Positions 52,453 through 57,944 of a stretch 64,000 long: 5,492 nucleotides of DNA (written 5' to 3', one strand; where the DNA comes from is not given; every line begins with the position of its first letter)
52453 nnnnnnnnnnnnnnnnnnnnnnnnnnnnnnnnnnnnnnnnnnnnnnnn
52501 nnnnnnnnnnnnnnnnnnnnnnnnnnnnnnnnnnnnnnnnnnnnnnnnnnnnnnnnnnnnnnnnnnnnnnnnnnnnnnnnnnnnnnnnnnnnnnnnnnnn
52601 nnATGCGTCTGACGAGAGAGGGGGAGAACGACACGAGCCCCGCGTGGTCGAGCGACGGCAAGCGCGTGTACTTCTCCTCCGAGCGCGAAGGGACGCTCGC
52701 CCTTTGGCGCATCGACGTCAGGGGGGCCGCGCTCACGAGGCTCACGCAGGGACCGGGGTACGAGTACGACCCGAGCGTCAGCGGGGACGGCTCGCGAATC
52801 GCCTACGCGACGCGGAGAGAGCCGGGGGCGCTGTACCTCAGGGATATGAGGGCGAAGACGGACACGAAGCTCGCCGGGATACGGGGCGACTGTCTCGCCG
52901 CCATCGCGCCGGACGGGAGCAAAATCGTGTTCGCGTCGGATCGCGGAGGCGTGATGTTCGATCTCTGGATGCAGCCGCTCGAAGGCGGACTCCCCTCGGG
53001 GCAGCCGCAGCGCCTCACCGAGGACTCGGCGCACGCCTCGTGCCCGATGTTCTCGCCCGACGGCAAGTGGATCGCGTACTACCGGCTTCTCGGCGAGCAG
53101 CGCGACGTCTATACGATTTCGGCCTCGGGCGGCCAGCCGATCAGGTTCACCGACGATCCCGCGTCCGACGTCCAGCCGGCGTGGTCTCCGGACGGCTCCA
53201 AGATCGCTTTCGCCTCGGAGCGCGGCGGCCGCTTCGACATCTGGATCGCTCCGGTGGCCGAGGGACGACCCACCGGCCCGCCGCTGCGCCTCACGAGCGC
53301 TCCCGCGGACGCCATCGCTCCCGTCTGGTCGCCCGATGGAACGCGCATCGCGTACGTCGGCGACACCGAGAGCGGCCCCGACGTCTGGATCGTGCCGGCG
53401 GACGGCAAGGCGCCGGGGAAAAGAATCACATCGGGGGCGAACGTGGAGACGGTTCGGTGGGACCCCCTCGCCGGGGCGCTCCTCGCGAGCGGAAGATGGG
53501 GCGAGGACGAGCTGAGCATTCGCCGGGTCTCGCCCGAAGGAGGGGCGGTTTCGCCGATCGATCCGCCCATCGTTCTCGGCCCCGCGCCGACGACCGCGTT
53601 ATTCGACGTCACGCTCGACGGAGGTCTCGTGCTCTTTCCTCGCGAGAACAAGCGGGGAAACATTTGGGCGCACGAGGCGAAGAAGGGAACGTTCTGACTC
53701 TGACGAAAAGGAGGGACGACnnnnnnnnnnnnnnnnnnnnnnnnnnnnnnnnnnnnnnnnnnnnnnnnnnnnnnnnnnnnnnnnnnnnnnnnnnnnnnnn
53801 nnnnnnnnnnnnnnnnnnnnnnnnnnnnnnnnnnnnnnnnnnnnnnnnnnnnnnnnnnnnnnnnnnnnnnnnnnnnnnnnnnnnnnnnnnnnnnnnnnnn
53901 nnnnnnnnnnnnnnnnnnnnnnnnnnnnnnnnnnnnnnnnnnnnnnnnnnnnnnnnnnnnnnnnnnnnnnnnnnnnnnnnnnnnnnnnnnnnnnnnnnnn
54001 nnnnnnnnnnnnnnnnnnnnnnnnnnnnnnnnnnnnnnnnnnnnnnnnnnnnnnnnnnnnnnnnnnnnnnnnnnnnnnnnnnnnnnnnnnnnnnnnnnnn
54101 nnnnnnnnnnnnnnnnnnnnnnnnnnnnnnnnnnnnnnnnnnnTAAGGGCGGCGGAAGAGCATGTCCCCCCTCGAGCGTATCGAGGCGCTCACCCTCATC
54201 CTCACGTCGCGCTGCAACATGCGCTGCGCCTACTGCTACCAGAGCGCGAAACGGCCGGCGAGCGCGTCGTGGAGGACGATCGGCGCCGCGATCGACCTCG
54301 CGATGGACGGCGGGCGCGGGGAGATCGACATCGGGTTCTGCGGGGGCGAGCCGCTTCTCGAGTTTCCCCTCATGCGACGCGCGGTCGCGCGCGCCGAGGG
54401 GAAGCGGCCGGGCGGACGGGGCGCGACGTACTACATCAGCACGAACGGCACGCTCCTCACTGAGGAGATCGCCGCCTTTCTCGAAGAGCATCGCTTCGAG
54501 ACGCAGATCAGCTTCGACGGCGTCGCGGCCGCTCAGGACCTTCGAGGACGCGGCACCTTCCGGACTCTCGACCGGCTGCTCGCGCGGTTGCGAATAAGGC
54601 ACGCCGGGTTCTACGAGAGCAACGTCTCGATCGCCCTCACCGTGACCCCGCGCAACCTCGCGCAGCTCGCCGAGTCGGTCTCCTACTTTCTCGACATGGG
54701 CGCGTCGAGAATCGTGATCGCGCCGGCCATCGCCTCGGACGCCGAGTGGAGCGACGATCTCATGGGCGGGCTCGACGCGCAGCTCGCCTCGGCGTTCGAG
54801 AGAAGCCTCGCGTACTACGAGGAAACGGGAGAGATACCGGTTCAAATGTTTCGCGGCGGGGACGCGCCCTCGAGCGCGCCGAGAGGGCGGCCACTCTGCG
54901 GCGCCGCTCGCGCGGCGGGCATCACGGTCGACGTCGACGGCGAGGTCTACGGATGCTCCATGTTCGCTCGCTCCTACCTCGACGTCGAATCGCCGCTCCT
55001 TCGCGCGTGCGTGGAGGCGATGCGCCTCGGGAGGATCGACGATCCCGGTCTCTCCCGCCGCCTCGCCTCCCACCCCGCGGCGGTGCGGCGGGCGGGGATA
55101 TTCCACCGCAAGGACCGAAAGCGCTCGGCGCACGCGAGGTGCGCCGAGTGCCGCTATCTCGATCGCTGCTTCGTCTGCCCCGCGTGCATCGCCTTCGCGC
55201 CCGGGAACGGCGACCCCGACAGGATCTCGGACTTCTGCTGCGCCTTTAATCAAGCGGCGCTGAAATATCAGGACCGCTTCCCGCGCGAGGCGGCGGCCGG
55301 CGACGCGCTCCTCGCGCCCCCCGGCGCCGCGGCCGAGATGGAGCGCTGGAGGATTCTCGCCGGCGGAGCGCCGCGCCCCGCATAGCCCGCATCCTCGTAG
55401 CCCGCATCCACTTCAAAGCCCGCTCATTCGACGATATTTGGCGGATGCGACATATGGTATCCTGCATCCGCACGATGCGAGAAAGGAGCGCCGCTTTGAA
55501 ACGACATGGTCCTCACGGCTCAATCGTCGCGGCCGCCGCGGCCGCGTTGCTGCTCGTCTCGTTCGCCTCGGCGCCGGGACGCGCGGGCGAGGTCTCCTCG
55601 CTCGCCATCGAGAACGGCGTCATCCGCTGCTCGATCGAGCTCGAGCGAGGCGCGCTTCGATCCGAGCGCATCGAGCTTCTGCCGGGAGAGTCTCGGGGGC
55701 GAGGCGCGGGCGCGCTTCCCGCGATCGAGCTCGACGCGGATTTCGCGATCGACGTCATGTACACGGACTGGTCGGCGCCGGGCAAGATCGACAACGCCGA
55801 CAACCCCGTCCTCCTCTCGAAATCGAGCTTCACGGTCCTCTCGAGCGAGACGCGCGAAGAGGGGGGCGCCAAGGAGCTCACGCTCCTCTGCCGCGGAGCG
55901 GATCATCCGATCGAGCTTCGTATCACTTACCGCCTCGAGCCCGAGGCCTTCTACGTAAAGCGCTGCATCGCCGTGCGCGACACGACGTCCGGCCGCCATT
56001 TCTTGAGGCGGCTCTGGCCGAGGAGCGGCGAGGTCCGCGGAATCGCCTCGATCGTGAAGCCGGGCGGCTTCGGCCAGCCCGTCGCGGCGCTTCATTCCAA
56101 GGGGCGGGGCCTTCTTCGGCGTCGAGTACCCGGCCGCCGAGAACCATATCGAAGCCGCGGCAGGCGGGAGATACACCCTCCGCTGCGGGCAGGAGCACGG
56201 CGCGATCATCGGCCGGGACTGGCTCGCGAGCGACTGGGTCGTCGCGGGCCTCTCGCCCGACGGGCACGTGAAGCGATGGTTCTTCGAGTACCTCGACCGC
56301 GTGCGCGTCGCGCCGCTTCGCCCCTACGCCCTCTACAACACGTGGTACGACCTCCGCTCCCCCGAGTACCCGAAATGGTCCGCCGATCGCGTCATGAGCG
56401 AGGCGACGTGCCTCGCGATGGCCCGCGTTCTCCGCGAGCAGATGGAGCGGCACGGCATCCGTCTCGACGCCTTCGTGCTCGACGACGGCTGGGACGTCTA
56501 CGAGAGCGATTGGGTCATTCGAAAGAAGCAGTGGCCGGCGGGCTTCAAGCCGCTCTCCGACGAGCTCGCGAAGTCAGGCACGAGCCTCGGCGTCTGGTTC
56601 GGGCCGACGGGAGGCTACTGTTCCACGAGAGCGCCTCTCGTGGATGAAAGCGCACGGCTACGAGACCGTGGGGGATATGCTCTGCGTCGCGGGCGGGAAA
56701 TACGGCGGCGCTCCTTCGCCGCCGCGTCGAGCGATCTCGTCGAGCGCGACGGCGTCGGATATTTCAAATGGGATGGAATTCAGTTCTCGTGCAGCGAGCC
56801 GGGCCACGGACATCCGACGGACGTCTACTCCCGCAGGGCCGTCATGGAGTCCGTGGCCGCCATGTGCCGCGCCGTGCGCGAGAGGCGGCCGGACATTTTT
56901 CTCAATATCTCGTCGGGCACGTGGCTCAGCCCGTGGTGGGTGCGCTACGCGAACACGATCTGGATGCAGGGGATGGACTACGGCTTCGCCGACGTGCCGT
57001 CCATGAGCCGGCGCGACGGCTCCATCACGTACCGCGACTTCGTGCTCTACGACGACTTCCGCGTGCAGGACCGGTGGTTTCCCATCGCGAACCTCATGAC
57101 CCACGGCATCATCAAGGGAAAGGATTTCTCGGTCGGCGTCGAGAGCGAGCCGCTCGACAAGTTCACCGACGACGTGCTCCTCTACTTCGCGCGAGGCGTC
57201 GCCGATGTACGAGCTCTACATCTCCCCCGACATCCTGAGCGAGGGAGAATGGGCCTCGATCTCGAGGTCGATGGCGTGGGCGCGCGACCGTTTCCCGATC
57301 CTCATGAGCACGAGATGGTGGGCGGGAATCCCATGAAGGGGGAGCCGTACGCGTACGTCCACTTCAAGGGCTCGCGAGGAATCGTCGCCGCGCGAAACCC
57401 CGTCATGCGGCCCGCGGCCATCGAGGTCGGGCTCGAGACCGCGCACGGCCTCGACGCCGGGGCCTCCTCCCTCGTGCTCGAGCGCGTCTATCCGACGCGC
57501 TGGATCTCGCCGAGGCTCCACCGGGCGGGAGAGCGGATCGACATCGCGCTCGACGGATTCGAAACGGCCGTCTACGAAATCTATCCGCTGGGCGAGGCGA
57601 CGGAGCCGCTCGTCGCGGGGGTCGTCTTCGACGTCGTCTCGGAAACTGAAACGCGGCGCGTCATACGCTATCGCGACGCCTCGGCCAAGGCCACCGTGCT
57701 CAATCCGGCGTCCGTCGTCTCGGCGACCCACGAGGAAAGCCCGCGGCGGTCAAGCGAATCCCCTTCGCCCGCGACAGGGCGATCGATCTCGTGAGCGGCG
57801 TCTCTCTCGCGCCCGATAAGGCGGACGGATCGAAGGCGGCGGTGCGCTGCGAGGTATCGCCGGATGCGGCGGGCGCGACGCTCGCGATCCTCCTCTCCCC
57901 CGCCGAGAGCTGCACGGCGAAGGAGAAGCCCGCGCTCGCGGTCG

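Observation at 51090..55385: Candidate undescribed RiPP-like / protein-maturation locus: Ser/Thr kinase-TolB fusion, PPxxPxxxC-repeat protein, radical-SAM/SPASM enzyme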

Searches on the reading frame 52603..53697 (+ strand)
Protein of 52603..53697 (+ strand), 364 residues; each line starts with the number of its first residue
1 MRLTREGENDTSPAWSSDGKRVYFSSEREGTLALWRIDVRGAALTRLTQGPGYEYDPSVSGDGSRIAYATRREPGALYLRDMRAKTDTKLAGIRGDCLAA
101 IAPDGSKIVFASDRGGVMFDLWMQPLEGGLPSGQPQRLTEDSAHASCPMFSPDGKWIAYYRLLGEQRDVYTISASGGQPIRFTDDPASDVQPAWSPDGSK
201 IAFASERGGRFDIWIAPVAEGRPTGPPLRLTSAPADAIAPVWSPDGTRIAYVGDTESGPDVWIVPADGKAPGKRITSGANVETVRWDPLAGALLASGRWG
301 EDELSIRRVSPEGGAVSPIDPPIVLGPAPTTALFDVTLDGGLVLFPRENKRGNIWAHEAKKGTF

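Call 5: search_protein_families(library=ncbifam, proteins=[window:52603-53697:+], max_evalue=0.1)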
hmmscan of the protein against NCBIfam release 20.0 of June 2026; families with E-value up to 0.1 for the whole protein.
window:52603-53697:+ (364 aa): 10 families
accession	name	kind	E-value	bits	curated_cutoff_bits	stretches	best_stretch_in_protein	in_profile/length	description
TIGR02800.1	propeller_TolB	equivalog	5.6e-51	173.8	343.15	3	2-116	273-388/418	Tol-Pal system beta propeller repeat protein TolB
NF033523.0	lasso_peptidase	equivalog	1.9e-30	106.3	400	4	235-303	88-156/638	Atxe2 family lasso peptide isopeptidase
NF002183.0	PRK01029.1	equivalog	2.3e-30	106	405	3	184-264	278-356/429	Tol-Pal system protein TolB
NF053518.1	DipepPtdsDpp5Prph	equivalog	2.1e-15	56.3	900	3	2-70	56-124/655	dipeptidyl-peptidase Dpp5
NF003124.0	PRK04043.1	equivalog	5e-11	42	428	2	13-125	193-307/419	Tol-Pal system protein TolB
NF053607.1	CHU_0125_OmpA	equivalog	1.1e-08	34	620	1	4-32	270-298/639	CHU_0125 family OmpA-like outer membrane integrity protein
TIGR04275.1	beta_prop_Msarc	repeat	0.00094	18.9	85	0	45-62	2-19/40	beta-propeller repeat protein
NF052230.1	T9SS_PorE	exception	0.029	12.6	600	0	12-45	283-319/648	PorE family type IX secretion system protein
NF002675.0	PRK02399.1-3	equivalog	0.045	12.5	648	0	79-117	33-72/398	hypothetical protein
NF045725.1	TmcD_fam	equivalog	0.096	11.6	440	0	149-249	311-395/412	electron transfer complex subunit TmcD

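Call 6: search_protein_families(library=pfam, proteins=[window:52603-53697:+], max_evalue=0.1)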
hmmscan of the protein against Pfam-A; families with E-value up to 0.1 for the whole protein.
window:52603-53697:+ (364 aa): 8 families
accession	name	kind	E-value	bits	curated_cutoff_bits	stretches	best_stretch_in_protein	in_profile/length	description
PF07676.18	PD40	-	1.3e-57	191.1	20.9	6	183-215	5-38/38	WD40-like Beta Propeller Repeat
PF00930.27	DPPIV_N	-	3.2e-13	49.6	22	2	120-188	24-84/354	Dipeptidyl peptidase IV (DPP IV) N-terminal region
PF25174.1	Beta-prop_THOC3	-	1.8e-08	34.2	305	1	14-158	53-187/272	THOC3 beta-propeller domain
PF25460.1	Beta-prop_Aladin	-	3.1e-06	27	171.1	1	11-126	114-227/340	Aladin seven-bladed propeller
PF09142.17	TruB_C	-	0.0009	19.3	28.7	0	177-210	17-48/56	tRNA Pseudouridine synthase II, C terminal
PF00400.38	WD40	-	0.0038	18.2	27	0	14-35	18-38/39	WD domain, G-beta repeat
PF14583.12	Pectate_lyase22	-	0.018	14.2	30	0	52-98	36-83/386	Oligogalacturonate lyase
PF23383.1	Beta-prop_IFT140_1st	-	0.028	13.6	27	1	14-43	109-137/406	IFT140 first beta-propeller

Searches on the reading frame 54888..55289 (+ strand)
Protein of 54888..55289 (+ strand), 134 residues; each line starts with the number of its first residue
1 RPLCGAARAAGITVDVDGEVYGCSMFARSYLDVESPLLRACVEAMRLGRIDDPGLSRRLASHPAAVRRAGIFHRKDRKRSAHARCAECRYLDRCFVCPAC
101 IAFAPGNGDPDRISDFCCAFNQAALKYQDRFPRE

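Call 23: find_related_loci(query=A2, collection=metagenome_contigs, flank=5000)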
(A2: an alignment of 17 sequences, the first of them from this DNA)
Query A2 (134 aa) in metagenome_contigs; peptide patterns used: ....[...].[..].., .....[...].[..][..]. (x = any residue, [..] = any of these).
494 stretches matched a pattern; 141 encode a relative of the query (tblastn E <= 1e-3); the best 80 are kept; 80 distinct loci.
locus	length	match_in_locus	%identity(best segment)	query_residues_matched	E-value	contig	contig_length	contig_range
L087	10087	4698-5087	72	3-132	7e-64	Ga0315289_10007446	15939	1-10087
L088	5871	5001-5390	72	3-132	6e-64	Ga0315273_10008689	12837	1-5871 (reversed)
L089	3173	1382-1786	71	1-134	2e-62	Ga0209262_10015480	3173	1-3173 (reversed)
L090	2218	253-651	68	1-133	9e-58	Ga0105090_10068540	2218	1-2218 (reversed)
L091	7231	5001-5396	58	3-134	2e-49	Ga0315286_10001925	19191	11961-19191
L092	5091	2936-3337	55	1-134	3e-47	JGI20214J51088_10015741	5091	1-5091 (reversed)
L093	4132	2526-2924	56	2-134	2e-47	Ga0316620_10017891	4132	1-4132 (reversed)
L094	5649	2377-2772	51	3-134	3e-44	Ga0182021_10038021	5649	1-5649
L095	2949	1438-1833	53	1-132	4e-44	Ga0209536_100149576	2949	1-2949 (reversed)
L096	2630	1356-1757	53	1-134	5e-44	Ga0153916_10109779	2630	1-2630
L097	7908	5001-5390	54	3-132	1e-42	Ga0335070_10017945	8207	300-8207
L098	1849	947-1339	51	3-133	1e-41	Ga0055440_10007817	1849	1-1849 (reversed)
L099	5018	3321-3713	50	4-134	6e-41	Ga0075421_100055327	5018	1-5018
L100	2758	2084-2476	50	3-133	1e-40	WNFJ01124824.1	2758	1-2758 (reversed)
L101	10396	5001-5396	49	1-132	8e-41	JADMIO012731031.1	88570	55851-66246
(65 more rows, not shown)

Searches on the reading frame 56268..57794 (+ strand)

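Call 43: search_protein_families(library=pfam, proteins=[window:56268-57794:+], max_evalue=0.001)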
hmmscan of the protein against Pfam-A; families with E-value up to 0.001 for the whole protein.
window:56268-57794:+ (508 aa): 1 family
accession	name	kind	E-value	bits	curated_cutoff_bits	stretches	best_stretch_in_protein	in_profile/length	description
PF02065.24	Melibiase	-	2.4e-06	27.2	27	1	59-169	67-190/347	Melibiase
